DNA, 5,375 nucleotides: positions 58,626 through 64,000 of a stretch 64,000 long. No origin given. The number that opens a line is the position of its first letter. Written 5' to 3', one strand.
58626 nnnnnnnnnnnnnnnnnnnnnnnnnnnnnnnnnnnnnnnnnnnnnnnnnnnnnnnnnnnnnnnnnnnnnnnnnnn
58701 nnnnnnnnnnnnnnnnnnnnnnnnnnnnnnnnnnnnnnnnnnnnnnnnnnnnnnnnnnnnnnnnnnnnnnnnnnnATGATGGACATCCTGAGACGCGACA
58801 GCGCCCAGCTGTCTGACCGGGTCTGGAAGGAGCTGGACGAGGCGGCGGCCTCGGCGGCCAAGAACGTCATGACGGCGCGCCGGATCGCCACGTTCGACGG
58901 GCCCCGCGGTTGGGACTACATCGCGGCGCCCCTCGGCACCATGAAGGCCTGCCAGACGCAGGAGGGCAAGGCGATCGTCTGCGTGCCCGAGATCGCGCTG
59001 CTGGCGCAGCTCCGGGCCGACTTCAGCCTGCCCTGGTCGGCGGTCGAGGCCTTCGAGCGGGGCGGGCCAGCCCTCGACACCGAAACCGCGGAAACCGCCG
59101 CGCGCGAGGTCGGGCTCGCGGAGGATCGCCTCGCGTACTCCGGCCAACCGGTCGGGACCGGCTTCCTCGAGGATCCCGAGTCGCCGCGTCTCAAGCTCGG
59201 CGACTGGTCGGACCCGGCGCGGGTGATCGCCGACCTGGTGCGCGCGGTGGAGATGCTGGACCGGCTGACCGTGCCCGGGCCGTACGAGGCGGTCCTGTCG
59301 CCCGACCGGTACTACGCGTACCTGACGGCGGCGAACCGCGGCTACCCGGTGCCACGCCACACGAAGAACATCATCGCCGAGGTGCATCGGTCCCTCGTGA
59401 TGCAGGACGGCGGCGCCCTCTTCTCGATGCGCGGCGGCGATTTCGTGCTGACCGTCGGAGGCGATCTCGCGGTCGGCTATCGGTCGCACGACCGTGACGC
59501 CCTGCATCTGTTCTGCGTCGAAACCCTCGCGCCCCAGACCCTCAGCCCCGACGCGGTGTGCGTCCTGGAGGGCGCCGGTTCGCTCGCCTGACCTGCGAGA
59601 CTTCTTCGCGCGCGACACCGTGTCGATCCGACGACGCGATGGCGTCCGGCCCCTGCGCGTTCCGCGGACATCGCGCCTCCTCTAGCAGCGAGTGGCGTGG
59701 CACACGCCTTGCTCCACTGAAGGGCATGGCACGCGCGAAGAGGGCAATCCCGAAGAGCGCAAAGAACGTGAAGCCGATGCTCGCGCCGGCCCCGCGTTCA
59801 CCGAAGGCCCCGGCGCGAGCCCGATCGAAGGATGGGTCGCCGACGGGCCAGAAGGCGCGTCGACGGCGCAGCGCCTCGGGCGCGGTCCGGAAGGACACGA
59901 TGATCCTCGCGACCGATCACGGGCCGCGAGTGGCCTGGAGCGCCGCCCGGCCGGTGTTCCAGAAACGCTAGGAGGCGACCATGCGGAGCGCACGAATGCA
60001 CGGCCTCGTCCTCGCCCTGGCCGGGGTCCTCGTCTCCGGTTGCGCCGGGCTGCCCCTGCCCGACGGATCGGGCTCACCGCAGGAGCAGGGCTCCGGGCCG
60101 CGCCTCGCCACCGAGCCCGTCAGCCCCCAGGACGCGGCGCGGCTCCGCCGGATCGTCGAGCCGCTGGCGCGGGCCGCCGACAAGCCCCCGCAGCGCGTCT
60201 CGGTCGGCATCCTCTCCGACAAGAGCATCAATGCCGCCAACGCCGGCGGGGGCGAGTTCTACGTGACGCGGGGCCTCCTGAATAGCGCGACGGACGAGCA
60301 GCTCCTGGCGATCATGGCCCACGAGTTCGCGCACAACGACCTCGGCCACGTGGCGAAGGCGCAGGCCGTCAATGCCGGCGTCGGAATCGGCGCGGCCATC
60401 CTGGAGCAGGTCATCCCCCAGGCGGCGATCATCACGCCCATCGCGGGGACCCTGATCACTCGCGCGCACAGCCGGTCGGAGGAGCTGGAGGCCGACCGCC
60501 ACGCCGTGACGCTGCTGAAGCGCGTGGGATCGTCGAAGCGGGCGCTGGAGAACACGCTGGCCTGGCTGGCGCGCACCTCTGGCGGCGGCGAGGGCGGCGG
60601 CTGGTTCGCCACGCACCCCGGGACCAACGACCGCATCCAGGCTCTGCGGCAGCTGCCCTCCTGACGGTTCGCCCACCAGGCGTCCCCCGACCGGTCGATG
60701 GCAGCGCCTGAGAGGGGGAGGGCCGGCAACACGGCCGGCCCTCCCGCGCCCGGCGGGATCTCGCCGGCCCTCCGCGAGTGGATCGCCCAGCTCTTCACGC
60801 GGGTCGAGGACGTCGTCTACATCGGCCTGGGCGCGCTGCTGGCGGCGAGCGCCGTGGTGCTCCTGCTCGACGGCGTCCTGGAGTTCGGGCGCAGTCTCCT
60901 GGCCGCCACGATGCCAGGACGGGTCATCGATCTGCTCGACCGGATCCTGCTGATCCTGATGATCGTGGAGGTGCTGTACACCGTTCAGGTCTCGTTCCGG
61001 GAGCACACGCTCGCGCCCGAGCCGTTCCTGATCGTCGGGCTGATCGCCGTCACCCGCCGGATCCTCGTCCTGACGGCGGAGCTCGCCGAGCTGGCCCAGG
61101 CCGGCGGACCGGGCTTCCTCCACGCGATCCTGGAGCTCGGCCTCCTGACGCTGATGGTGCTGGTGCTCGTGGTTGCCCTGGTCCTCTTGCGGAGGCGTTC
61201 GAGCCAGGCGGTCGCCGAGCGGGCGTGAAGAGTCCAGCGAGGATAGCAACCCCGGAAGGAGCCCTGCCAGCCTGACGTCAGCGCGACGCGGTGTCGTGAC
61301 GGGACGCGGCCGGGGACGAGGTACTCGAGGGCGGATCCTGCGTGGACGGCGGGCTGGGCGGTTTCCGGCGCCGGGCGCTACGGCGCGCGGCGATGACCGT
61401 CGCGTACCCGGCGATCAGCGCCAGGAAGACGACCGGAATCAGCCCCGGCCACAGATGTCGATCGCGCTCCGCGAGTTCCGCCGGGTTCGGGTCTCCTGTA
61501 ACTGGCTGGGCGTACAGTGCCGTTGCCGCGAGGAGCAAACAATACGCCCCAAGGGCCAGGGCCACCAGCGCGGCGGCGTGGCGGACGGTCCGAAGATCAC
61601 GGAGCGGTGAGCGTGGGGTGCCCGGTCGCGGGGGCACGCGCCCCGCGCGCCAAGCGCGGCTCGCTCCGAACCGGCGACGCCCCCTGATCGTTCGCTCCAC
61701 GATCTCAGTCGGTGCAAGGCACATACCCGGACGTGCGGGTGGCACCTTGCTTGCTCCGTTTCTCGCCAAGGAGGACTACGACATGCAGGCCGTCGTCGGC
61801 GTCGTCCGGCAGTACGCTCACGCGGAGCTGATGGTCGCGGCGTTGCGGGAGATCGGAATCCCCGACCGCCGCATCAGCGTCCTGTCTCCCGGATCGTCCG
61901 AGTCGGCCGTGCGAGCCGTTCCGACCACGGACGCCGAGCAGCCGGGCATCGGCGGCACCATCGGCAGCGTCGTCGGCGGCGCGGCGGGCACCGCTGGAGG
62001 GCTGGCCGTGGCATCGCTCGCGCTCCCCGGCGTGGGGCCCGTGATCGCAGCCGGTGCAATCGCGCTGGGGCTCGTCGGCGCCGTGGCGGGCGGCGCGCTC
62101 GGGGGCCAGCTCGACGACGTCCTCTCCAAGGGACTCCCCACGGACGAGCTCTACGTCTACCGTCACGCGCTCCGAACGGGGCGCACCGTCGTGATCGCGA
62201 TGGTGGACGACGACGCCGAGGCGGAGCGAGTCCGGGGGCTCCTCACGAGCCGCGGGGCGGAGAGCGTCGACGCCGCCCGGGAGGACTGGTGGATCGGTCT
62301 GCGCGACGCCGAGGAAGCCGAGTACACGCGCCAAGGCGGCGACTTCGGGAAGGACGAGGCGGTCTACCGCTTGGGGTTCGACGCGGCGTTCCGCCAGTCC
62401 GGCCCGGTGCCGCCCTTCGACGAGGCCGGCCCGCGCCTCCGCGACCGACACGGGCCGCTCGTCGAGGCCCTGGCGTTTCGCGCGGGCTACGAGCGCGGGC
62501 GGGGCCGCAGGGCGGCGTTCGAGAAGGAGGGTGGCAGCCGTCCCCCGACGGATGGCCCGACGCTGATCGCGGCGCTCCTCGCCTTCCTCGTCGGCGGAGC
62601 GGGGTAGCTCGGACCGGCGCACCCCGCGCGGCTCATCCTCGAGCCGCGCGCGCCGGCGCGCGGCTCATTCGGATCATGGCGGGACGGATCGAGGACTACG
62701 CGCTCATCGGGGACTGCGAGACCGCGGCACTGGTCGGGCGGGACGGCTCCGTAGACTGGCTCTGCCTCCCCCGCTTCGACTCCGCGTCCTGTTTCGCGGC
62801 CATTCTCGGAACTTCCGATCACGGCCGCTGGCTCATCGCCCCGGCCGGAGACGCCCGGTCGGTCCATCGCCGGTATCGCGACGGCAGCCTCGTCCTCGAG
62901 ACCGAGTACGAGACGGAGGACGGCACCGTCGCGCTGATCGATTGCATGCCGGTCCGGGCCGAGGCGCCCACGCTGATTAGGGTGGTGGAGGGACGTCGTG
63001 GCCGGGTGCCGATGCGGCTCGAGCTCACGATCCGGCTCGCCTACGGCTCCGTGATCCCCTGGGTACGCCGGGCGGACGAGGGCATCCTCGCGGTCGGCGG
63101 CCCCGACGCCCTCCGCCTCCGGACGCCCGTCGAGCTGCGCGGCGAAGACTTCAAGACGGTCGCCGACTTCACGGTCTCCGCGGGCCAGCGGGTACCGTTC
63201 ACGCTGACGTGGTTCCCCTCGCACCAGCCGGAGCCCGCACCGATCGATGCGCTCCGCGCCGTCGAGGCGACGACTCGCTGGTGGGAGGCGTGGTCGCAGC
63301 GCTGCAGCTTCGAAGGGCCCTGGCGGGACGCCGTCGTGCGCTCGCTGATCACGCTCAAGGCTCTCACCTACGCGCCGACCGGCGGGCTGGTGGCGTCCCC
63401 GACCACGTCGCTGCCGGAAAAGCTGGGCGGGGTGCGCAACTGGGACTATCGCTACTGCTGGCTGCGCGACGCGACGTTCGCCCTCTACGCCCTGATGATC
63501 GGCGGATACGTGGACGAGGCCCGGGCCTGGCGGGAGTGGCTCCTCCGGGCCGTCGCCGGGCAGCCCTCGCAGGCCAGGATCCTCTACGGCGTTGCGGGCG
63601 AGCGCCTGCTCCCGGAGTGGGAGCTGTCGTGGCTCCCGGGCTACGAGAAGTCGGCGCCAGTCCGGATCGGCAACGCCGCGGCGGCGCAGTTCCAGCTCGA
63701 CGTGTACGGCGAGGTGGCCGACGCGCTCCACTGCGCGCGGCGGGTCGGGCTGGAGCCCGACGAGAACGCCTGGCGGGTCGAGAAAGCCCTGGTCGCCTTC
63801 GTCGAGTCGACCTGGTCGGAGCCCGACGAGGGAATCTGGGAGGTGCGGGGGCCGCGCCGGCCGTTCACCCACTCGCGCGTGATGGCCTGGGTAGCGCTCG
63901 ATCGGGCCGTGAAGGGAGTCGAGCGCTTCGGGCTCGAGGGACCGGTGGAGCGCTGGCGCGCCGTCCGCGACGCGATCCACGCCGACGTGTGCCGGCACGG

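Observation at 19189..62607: Apparent sigma-54-driven general-stress/osmoprotection regulon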

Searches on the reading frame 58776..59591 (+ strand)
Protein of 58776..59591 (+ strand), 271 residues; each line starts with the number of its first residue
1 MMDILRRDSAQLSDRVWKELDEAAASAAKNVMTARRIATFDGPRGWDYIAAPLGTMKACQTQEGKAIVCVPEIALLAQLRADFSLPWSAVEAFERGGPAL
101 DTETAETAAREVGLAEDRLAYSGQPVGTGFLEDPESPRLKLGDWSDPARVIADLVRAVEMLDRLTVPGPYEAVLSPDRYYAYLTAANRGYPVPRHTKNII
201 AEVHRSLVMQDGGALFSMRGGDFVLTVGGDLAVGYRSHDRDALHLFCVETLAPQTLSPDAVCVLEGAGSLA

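Call 11: search_protein_families(library=pfam, proteins=[window:58776-59591:+], max_evalue=0.01)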
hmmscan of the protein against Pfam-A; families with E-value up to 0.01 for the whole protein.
window:58776-59591:+ (271 aa): 1 family
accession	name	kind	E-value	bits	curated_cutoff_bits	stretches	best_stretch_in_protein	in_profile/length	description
PF04454.18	Linocin_M18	-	4.9e-58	196.8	24.3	1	2-252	1-253/253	Encapsulating protein for peroxidase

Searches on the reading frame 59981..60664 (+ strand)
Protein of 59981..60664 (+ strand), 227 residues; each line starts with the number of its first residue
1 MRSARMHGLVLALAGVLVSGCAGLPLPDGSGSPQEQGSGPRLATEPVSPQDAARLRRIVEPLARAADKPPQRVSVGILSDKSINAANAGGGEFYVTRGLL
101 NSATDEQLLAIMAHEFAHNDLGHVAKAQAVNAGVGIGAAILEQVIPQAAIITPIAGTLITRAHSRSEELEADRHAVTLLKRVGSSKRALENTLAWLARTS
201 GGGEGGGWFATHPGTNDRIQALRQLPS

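Call 35: search_protein_families(library=pfam, proteins=[window:59981-60664:+], max_evalue=0.1)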
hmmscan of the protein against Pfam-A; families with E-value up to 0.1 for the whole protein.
window:59981-60664:+ (227 aa): 1 family
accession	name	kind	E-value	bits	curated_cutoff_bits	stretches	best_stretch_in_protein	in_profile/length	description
PF01435.24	Peptidase_M48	-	1.2e-27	97.4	20.3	1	49-224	1-184/186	Peptidase family M48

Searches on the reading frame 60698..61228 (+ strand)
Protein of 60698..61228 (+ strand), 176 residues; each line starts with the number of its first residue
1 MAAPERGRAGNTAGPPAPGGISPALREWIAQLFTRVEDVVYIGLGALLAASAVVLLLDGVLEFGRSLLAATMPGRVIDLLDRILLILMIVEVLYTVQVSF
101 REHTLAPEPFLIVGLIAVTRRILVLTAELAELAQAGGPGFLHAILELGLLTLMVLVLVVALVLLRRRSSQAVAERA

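Call 35: search_protein_families(library=pfam, proteins=[window:60698-61228:+], max_evalue=0.1)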
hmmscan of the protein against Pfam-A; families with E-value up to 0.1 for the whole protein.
window:60698-61228:+ (176 aa): 1 family
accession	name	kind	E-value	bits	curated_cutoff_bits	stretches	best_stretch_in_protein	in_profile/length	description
PF06146.17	PsiE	-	1.4e-10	41.8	23.9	1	38-168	4-121/122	Phosphate-starvation-inducible E family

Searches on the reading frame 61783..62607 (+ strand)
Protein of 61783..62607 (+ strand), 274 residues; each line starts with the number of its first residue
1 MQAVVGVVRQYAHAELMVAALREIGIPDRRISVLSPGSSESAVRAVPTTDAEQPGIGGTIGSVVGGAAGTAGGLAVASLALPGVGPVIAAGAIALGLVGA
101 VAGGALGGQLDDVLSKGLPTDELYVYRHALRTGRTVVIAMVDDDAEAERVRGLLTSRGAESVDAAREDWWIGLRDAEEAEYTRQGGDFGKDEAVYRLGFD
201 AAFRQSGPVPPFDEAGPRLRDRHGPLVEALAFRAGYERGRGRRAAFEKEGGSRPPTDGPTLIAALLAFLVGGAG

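Call 35: search_protein_families(library=pfam, proteins=[window:61783-62607:+], max_evalue=0.1)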
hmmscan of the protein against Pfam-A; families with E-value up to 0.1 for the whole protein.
window:61783-62607:+ (274 aa): 1 family
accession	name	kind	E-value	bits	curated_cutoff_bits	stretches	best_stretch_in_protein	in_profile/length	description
PF11181.13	YflT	-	0.05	14.5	26.2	0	4-37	2-35/99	Heat induced stress protein YflT domain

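Call 50: search_protein_families(library=ncbifam, proteins=[window:61783-62607:+], max_evalue=0.01)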
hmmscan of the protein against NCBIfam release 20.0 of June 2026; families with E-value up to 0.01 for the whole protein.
window:61783-62607:+ (274 aa): 0 families

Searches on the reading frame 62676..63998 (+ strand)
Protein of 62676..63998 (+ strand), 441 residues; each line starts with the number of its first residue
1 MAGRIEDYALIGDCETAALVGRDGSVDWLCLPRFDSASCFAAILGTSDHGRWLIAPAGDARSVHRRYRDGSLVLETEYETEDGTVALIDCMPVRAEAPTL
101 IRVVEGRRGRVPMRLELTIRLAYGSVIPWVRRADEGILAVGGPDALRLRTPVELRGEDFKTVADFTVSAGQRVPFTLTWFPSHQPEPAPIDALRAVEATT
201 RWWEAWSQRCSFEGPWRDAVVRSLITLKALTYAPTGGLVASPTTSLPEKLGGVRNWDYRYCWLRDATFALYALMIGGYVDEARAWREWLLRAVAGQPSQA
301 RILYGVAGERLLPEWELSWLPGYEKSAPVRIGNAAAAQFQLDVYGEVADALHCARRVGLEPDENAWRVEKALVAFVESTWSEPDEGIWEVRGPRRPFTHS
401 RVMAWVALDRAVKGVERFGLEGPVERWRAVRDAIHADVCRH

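Call 35: search_protein_families(library=pfam, proteins=[window:62676-63998:+], max_evalue=0.1)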
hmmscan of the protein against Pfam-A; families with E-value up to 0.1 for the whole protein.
window:62676-63998:+ (441 aa): 2 families
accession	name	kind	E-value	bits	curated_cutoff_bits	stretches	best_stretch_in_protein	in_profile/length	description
PF00723.27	Glyco_hydro_15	-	1.1e-58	199.7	22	1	217-440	4-221/427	Glycosyl hydrolases family 15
PF19291.4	TREH_N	-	2.8e-20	72.9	23.1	1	2-151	12-156/211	Trehalase-like, N-terminal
